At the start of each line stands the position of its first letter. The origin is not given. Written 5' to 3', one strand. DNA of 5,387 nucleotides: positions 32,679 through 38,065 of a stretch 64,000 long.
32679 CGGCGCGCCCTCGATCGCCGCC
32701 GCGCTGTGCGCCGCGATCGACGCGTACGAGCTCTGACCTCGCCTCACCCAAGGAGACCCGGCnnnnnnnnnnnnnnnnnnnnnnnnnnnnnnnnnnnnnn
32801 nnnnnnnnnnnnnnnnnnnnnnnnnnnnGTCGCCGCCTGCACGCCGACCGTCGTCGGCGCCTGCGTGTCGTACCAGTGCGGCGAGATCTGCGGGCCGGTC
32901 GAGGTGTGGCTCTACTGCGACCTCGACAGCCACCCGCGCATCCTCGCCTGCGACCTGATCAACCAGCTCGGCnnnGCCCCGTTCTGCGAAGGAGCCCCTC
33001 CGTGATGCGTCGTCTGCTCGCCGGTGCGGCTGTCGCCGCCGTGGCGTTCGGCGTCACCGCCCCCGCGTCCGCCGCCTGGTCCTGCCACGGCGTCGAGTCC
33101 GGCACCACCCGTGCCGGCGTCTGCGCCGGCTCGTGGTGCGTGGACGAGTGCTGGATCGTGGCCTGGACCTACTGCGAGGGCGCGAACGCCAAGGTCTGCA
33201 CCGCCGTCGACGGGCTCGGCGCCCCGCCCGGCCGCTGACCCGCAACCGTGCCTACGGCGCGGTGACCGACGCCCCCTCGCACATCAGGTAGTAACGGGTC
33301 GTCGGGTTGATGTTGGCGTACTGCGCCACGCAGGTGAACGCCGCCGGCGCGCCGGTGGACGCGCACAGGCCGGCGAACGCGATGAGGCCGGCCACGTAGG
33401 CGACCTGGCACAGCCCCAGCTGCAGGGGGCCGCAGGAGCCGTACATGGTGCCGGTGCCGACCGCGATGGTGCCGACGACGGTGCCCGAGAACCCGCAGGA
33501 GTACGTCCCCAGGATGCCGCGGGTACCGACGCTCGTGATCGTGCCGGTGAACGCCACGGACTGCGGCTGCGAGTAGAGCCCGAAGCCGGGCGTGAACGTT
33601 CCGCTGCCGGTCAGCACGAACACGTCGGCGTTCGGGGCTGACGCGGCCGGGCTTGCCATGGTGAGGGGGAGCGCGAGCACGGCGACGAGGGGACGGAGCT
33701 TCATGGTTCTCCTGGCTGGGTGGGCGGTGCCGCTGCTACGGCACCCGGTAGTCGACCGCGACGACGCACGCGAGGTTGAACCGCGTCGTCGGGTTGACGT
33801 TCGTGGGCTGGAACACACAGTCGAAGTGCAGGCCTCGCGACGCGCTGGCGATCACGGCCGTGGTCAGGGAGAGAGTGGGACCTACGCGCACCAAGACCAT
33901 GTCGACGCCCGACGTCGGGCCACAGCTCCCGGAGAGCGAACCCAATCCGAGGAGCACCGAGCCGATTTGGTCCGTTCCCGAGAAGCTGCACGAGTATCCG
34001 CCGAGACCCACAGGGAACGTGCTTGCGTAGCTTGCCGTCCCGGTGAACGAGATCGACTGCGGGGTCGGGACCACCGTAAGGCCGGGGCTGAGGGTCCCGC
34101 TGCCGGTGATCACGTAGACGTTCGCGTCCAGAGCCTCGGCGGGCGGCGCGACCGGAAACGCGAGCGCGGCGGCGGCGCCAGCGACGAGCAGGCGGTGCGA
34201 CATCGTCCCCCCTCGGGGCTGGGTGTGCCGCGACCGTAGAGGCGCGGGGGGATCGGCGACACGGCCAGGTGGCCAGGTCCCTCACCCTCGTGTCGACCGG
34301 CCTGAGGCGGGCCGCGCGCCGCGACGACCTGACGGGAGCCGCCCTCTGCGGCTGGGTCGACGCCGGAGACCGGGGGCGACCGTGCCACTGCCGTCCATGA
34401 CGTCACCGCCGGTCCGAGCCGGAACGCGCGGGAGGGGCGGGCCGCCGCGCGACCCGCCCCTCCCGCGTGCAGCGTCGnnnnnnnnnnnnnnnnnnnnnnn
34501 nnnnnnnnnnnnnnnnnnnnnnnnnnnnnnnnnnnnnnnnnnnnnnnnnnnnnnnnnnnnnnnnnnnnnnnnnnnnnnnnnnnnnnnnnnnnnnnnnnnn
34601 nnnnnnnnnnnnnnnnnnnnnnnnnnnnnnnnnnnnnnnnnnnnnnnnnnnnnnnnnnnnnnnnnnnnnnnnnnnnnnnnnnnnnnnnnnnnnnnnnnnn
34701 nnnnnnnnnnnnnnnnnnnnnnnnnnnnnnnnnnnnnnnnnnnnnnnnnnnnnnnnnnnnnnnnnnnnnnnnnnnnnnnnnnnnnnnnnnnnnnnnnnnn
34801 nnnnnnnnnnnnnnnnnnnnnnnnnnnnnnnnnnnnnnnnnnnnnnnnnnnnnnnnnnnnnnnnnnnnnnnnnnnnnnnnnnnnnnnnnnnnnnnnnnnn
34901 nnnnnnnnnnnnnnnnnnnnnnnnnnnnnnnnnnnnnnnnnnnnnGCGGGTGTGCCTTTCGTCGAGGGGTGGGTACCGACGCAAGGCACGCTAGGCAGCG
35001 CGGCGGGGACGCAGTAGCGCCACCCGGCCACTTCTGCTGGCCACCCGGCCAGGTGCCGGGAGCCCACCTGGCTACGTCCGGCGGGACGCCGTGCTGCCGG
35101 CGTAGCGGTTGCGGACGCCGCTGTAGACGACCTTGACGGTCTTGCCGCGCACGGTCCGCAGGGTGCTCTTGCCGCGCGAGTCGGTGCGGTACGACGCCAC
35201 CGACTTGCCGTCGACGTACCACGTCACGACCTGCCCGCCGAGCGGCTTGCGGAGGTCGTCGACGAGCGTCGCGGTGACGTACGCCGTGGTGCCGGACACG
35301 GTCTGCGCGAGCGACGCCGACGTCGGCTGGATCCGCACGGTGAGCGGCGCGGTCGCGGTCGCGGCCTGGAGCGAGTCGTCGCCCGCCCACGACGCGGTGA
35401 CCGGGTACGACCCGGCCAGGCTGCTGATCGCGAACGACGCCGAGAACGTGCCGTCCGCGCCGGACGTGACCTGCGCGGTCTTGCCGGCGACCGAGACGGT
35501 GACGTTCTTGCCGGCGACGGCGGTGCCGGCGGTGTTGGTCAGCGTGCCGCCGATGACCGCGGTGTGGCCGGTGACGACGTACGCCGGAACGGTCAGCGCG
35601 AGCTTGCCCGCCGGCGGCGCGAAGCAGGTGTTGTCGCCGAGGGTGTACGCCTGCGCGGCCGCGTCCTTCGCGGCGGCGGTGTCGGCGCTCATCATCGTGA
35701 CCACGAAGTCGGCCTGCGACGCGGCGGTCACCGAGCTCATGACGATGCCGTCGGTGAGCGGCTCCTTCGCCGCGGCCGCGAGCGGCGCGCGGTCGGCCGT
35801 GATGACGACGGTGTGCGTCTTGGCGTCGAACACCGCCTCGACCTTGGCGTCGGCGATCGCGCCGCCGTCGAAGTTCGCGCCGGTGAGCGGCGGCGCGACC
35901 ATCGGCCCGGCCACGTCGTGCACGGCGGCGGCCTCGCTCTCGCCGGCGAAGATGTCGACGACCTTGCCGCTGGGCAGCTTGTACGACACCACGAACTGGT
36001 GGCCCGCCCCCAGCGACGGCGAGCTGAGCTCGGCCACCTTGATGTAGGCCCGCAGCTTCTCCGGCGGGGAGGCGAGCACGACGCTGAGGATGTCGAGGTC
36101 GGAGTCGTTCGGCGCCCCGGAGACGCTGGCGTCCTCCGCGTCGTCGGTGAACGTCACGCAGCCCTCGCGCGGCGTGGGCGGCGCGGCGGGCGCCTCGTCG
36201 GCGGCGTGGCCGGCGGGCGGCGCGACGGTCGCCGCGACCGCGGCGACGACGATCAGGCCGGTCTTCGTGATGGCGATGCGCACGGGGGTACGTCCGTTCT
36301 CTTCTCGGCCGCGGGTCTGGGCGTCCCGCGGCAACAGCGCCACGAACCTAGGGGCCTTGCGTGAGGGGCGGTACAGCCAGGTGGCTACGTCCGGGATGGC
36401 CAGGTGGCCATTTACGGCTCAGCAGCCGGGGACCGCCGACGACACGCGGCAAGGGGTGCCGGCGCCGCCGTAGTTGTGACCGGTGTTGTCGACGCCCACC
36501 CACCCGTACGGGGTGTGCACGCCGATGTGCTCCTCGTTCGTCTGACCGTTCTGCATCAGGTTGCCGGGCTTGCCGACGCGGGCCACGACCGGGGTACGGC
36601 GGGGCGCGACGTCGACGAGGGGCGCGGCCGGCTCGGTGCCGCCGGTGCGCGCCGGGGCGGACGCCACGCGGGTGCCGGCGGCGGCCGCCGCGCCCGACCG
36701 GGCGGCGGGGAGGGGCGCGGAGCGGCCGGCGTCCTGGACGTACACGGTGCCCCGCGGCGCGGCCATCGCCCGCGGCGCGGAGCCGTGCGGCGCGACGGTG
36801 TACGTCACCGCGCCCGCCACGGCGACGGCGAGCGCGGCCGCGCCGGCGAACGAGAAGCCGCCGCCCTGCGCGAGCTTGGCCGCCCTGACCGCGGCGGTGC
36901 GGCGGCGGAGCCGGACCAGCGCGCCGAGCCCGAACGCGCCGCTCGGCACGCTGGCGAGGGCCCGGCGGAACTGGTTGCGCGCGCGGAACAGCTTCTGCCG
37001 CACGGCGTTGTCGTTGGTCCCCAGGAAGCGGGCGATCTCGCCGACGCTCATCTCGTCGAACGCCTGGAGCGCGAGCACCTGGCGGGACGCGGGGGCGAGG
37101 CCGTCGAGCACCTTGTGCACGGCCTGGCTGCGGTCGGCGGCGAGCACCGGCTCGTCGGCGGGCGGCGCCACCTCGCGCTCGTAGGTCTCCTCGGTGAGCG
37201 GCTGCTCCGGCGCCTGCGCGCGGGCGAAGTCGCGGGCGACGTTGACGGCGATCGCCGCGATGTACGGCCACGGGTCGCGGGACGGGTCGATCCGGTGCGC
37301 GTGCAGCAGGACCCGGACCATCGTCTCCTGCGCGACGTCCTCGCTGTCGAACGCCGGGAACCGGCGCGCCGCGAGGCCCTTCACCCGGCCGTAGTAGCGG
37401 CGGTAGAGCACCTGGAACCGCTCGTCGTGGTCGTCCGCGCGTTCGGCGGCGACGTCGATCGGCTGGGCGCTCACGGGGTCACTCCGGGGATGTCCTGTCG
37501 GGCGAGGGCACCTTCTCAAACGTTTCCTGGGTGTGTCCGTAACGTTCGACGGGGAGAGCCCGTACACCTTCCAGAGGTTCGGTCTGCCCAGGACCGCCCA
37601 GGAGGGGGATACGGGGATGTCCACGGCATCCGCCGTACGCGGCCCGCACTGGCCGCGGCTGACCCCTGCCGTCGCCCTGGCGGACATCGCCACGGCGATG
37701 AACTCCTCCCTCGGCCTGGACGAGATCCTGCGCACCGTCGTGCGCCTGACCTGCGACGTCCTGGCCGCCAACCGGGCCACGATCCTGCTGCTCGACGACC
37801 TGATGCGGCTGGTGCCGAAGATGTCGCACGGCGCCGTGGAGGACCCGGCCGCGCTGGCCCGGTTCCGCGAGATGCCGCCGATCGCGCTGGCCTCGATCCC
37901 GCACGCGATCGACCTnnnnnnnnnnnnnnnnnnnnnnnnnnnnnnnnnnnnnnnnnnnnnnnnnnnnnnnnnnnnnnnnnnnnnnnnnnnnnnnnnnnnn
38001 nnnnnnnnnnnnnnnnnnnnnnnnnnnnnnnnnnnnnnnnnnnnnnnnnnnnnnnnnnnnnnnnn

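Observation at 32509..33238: Three tandem small 6-Cys secreted paralogs, each with its own AAGGAG SD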

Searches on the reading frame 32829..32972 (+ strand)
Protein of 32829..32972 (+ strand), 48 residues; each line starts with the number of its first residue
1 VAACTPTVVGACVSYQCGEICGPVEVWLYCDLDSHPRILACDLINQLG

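Call 64: predict_structure(alignment_id=A5)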
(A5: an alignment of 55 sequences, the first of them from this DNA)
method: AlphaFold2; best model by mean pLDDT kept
length: 48 residues; sequences in the alignment: 55
mean_pLDDT: 78.6   pTM: 0.45
mean pLDDT of the five models: 78.6, 76.5, 76.1, 73.5, 70.8
residues with pLDDT >= 90: 10; 70-90: 28; 50-70: 9; < 50: 1
segments of 3 or more residues with pLDDT < 50: none
pLDDT, mean of each block of 10 residues (from residue 1): 85 84 85 67 70
secondary structure, 60 per line:
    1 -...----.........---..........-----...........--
elements in order: E2-4 E9-17 E21-30 H36-46

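Call 67: fold_search(model_id=the predicted structure, library=pdb)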
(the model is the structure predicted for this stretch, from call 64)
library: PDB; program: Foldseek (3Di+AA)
matches with E <= 10: 124; with E <= 0.001: 0
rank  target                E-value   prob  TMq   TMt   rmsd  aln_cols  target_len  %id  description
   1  4ywg_G                1.6e+00  0.33  0.39  0.21   4.5        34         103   24  Crystal structure of 830A in complex with V1V2 (released 2015-07-15)
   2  7t7i_A                2.7e+00  0.23  0.44  0.13   6.8        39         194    8  EBV nuclear egress complex (released 2022-07-06)
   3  5esv_G                2.7e+00  0.10  0.30  0.11   5.8        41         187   12  Crystal Structure of Broadly Neutralizing Antibody CH03, Isolated from Donor CH0219, in Complex with Scaffolded Trimer (released 2015-12-16)
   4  2oox_B                3.0e+00  0.21  0.36  0.22   3.0        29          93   14  Crystal structure of the adenylate sensor from AMP-activated protein kinase complexed with AMP (released 2007-02-06)
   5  2qlv_E                3.9e+00  0.21  0.41  0.17   3.3        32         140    3  Crystal structure of the heterotrimer core of the S. cerevisiae AMPK homolog SNF1 (released 2007-09-25)
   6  7u6f_B4               3.9e+00  0.21  0.44  0.14   2.6        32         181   16  Mouse retromer (VPS26/VPS35/VPS29) heterotrimers (released 2022-10-12)
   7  4wpy                  3.9e+00  0.20  0.47  0.29   4.3        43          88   14  Racemic crystal structure of Rv1738 from Mycobacterium tuberculosis (Form-II) (released 2015-03-18)
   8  6b2e_B                3.9e+00  0.20  0.40  0.13   3.3        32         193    3  Structure of full length human AMPK (a2b2g1) in complex with a small molecule activator SC4. (released 2018-04-25)
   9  7jhg_B                3.9e+00  0.13  0.35  0.21   3.9        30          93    7  Cryo-EM structure of ATP-bound fully inactive AMPK in complex with Dorsomorphin (Compound C) and Fab-nanobody (released 2021-07-21)
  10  6c9h_B                4.2e+00  0.23  0.42  0.15   2.7        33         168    3  non-phosphorylated AMP-activated protein kinase bound to pharmacological activator R734 (released 2018-11-28)
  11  6c9g_B                4.2e+00  0.23  0.42  0.14   2.7        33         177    3  AMP-activated protein kinase bound to pharmacological activator R739 (released 2018-11-28)
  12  2ya3_B                4.2e+00  0.14  0.36  0.28   3.8        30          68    7  STRUCTURE OF THE REGULATORY FRAGMENT OF MAMMALIAN AMPK IN COMPLEX WITH COUMARIN ADP (released 2011-03-16)
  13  5t5t_B                4.2e+00  0.09  0.32  0.13   3.8        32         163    6  AMPK bound to allosteric activator (released 2017-03-29)
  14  6c9j_B                4.5e+00  0.18  0.41  0.14   2.7        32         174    3  AMP-activated protein kinase bound to pharmacological activator R734 (released 2018-11-28)
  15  5esv_F                4.5e+00  0.12  0.36  0.13   4.5        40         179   15  Crystal Structure of Broadly Neutralizing Antibody CH03, Isolated from Donor CH0219, in Complex with Scaffolded Trimer (released 2015-12-16)
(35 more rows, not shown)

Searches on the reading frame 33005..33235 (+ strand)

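Call 6: search_protein_families(library=pfam, max_evalue=1, proteins=[window:33005-33235:+])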
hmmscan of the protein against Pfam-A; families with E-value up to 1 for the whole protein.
window:33005-33235:+ (77 aa): 3 families
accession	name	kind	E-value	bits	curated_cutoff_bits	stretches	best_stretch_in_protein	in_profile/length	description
PF20433.3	PKAT_KLD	-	0.1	13.3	27.7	1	40-69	2-31/51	PKAT, KLD domain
PF13663.11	DUF4148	-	0.17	12.7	27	1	4-39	5-41/62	Domain of unknown function (DUF4148)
PF08131.16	Defensin_3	-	0.74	10.5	18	0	38-66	11-38/39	Defensin-like peptide family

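Call 7: search_protein_families(library=ncbifam, max_evalue=1, proteins=[window:33005-33235:+])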
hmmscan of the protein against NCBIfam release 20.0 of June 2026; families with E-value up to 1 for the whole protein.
window:33005-33235:+ (77 aa): 1 family
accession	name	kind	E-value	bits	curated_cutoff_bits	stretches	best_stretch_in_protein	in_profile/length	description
NF041022.1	rodlin_AB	equivalog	0.058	13.4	75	1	1-37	1-37/134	rodlin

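Call 61: search_protein_families(library=padloc, max_evalue=1, proteins=[window:33005-33235:+])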
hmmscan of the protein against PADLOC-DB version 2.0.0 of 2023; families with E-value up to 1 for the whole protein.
window:33005-33235:+ (77 aa): 0 families

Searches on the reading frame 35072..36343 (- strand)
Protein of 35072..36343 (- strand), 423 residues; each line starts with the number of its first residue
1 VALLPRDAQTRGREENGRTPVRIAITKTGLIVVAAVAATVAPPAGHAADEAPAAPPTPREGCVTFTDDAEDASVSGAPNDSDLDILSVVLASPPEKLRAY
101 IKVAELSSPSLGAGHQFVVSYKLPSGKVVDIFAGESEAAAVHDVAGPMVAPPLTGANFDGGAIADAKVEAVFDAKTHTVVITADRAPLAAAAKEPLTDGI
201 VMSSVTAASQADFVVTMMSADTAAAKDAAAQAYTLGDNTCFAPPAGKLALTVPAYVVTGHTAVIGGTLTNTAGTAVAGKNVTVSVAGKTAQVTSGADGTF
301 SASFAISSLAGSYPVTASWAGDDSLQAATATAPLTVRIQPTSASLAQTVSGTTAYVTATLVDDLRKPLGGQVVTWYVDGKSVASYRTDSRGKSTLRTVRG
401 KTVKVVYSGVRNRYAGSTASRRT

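Call 6: search_protein_families(library=pfam, max_evalue=1, proteins=[window:35072-36343:-])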
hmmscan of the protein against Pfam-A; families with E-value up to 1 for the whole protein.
window:35072-36343:- (423 aa): 4 families
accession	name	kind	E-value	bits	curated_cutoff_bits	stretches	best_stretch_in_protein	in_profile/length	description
PF02369.22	Big_1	-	0.00076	20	34.9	2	352-397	17-66/93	Bacterial Ig-like domain (group 1)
PF09134.16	Invasin_D3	-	0.004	18.1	33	2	261-331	21-94/98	Invasin, domain 3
PF13715.12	CarbopepD_reg_2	-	0.045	14.2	32.2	0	279-321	15-54/88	CarboxypepD_reg-like domain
PF13699.11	eCIS_core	-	0.18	12.4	22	1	205-243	10-51/79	eCIS core domain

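Call 7: search_protein_families(library=ncbifam, max_evalue=1, proteins=[window:35072-36343:-])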
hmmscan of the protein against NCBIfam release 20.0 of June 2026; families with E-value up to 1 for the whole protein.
window:35072-36343:- (423 aa): 3 families
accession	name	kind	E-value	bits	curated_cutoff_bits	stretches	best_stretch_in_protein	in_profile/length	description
NF033510.3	Ca_tandemer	repeat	0.0015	18.8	50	1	272-317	36-86/96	Ca2+-stabilized repeat-containing adhesin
NF040841.1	AMEP412_fam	subfamily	0.46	10.9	45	1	343-383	27-66/74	AMEP412 family response elicitor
NF045517.1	halo_surf_dom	domain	0.7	10.1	40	1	287-328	40-81/88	BGTF surface domain-containing protein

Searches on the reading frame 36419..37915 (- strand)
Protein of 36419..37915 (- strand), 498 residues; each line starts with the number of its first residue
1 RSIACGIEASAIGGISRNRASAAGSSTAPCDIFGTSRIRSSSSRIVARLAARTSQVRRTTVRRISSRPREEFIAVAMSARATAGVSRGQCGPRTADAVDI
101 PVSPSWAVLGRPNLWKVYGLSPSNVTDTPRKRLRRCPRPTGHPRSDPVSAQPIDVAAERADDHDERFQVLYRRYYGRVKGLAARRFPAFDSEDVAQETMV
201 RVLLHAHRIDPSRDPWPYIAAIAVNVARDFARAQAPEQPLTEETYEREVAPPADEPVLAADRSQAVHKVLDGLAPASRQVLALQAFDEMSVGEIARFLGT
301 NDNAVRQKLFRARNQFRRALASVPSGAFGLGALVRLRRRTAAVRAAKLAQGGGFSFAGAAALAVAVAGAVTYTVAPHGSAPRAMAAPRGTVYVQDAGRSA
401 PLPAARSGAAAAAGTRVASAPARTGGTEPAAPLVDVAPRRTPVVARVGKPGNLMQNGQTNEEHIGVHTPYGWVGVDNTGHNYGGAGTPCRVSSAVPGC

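Call 62: search_protein_families(library=pfam, max_evalue=0.01, proteins=[window:36419-37915:-])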
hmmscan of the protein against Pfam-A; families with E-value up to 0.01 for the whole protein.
window:36419-37915:- (498 aa): 4 families
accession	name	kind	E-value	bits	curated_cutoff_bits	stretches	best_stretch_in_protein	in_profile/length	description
PF04542.20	Sigma70_r2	-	8.2e-13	48.4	24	1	170-235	1-69/71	Sigma-70 region 2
PF08281.18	Sigma70_r4_2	-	3.4e-11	43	25.7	1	264-314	2-52/54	Sigma-70, region 4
PF04545.22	Sigma70_r4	-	1.8e-05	24.6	24.1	1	269-317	1-49/50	Sigma-70, region 4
PF07638.17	Sigma70_ECF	-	0.0019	18.5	21.1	1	262-320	126-183/185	ECF sigma factor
